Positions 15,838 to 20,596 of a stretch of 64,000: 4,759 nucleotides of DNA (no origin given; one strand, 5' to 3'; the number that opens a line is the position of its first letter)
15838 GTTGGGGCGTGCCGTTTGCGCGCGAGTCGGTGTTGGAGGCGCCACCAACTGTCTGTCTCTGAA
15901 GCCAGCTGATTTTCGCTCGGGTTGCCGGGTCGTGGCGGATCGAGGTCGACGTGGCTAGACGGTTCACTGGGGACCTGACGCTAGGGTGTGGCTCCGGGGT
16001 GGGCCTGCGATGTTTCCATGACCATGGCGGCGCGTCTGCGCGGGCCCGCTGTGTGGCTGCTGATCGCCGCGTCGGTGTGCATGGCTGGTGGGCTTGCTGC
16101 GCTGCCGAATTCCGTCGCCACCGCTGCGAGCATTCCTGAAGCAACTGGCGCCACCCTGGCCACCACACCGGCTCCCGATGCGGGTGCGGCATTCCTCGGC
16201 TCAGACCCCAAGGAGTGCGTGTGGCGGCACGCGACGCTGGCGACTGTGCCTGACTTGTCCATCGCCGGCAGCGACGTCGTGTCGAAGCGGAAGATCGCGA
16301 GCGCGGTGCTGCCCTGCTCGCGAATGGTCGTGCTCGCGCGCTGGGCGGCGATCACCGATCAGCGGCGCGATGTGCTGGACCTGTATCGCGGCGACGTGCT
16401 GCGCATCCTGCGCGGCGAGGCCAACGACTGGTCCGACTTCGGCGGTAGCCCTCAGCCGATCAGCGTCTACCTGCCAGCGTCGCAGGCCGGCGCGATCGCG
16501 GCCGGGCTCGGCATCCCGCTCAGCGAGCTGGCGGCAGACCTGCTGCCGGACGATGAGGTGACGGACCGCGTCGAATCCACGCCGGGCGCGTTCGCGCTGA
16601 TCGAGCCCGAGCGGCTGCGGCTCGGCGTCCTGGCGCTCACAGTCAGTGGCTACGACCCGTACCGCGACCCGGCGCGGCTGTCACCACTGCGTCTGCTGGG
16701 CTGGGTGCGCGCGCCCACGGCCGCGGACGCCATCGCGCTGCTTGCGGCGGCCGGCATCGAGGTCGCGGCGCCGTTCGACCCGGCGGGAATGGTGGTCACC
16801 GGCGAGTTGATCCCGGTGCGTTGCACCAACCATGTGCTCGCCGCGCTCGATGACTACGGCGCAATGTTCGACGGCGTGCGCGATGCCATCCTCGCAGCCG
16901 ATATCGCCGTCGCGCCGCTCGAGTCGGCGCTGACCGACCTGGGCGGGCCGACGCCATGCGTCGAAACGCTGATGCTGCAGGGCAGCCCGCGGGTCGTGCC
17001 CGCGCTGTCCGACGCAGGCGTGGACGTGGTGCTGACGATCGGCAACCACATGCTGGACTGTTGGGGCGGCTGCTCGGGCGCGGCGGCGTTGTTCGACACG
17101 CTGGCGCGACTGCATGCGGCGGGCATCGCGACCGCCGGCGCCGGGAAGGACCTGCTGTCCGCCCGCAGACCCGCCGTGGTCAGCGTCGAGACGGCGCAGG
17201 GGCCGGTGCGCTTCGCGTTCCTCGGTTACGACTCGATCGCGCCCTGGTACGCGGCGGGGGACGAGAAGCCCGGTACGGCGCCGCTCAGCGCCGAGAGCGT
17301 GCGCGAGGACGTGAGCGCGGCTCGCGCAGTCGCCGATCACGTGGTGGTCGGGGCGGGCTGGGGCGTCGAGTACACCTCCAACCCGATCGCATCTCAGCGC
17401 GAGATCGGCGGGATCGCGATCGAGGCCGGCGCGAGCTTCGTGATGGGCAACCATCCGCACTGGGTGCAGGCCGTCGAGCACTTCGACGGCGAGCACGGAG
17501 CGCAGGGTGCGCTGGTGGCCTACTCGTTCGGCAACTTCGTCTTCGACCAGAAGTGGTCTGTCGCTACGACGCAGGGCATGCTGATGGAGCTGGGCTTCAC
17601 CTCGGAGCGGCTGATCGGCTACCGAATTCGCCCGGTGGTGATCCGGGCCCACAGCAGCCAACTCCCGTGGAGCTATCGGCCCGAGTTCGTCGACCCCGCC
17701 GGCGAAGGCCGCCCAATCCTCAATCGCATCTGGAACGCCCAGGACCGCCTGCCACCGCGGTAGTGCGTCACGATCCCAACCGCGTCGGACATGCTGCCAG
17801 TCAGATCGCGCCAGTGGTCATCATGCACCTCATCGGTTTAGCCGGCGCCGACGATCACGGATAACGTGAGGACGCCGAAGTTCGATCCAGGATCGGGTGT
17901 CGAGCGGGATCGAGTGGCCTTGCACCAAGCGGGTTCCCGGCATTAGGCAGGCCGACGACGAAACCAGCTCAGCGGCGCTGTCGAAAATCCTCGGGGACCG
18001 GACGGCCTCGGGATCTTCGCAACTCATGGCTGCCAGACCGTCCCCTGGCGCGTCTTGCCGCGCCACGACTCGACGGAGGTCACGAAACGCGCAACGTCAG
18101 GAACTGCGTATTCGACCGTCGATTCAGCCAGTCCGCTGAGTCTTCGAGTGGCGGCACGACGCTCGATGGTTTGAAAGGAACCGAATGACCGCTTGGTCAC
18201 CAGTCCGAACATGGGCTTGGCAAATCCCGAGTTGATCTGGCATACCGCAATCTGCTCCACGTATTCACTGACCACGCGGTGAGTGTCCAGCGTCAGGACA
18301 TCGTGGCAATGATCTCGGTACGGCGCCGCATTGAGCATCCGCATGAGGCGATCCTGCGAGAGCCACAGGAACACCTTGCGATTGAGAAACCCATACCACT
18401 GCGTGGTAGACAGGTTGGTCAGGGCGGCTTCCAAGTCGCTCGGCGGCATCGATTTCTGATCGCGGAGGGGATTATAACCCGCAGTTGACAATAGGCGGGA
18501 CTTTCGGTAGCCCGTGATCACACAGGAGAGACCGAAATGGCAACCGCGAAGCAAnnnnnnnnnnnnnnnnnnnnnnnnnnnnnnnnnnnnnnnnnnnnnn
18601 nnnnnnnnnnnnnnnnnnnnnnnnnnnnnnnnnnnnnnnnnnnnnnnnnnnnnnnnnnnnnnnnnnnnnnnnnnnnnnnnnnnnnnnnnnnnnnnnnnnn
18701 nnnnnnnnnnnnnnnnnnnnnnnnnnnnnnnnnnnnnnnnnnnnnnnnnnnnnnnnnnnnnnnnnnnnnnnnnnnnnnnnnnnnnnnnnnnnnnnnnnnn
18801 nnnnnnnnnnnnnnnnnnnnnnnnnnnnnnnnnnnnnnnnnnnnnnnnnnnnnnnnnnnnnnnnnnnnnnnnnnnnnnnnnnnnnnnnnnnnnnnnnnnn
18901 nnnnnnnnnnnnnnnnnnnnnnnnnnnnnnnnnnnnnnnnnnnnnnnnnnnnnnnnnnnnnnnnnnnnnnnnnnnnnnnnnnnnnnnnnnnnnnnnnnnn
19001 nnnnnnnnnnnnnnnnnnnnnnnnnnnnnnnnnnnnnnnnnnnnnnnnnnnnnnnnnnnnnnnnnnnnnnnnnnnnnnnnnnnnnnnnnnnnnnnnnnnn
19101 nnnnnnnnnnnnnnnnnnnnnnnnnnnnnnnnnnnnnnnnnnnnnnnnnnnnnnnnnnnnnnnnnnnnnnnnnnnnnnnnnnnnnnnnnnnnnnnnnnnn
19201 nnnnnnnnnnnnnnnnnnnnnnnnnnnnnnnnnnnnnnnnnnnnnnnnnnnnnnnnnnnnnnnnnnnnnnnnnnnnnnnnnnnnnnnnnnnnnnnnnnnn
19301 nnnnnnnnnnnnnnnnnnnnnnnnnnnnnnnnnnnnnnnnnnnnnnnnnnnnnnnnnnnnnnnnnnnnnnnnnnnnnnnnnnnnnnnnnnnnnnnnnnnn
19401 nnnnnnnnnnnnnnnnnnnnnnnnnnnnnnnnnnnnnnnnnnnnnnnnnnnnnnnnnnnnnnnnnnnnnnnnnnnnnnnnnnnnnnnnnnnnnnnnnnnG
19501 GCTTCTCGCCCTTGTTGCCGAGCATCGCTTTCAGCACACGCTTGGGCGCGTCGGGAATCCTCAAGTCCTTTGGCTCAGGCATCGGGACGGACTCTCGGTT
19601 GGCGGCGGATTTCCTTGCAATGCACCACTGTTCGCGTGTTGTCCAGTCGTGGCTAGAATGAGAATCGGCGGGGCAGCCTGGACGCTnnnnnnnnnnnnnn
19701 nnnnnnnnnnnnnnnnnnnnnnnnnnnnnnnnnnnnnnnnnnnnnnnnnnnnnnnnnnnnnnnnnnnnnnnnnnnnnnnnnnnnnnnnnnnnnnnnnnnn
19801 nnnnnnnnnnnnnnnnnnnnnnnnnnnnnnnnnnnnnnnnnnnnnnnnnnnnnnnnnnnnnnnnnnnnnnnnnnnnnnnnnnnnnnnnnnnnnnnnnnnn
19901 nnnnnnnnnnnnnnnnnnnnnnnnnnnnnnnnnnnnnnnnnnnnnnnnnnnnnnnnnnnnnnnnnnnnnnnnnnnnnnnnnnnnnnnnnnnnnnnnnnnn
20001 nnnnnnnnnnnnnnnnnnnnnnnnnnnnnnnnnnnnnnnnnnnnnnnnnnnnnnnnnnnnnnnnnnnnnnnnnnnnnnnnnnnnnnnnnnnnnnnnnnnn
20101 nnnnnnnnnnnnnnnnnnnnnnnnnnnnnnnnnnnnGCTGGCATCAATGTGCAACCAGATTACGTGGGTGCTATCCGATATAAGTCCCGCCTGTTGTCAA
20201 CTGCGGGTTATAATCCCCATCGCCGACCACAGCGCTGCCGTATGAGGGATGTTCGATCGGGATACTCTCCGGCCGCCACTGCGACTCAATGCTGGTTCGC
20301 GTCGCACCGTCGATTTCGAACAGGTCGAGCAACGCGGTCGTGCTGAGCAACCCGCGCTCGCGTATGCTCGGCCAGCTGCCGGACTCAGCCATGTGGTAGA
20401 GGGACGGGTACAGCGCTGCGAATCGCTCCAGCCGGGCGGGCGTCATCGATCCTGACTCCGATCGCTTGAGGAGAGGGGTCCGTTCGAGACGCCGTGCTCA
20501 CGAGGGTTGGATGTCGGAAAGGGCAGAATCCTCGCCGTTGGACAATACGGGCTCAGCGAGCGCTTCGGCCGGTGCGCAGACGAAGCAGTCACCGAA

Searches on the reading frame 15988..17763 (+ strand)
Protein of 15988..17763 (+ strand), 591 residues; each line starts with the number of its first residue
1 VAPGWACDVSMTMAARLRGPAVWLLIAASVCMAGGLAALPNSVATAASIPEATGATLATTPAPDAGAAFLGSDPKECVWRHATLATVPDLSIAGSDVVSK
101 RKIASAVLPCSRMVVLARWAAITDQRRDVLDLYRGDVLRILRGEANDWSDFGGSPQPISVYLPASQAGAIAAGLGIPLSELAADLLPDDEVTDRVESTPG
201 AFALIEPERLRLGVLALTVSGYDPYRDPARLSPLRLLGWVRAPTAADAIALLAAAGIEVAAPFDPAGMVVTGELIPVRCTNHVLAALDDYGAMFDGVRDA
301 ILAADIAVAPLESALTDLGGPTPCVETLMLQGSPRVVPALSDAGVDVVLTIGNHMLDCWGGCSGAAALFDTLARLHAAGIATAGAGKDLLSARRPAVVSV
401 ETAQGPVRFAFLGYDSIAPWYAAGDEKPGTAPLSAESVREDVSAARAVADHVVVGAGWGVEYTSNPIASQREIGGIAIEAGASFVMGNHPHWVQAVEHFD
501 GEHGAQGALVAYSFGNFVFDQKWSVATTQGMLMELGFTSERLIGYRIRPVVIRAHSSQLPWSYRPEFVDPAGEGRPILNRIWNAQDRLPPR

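Call 61: search_protein_families(library=pfam, proteins=[window:15988-17763:+], max_evalue=0.001)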
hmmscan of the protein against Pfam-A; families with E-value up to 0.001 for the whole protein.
window:15988-17763:+ (591 aa): 1 family
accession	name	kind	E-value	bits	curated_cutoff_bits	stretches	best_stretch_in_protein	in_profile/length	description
PF09587.15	PGA_cap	-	2e-46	159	27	1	269-521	3-255/255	Bacterial capsule synthesis protein PGA_cap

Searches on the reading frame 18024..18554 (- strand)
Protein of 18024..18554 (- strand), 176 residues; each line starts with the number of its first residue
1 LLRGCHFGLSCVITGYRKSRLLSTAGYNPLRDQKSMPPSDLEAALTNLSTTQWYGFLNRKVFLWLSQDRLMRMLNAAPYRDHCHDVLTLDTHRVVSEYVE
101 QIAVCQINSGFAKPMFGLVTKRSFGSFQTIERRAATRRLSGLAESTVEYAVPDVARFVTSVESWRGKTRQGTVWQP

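Call 61: search_protein_families(library=pfam, proteins=[window:18024-18554:-], max_evalue=0.001)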
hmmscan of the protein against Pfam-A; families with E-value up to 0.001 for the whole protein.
window:18024-18554:- (176 aa): 1 family
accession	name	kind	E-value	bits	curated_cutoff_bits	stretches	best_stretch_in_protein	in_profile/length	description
PF22531.2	DUF7002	-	1.5e-29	103.5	27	1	30-158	61-195/195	Family of unknown function (DUF7002)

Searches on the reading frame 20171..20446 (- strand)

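Call 5: search_protein_families(library=padloc, proteins=[window:20171-20446:-], max_evalue=10)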
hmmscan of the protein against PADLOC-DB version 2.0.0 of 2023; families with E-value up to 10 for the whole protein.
window:20171-20446:- (91 aa): 0 families

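Call 61: search_protein_families(library=pfam, proteins=[window:20171-20446:-], max_evalue=0.001)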
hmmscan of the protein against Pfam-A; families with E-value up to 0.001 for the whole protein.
window:20171-20446:- (91 aa): 1 family
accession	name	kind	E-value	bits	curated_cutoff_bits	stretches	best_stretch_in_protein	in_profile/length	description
PF22531.2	DUF7002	-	1e-17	64.8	27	1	14-76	1-63/195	Family of unknown function (DUF7002)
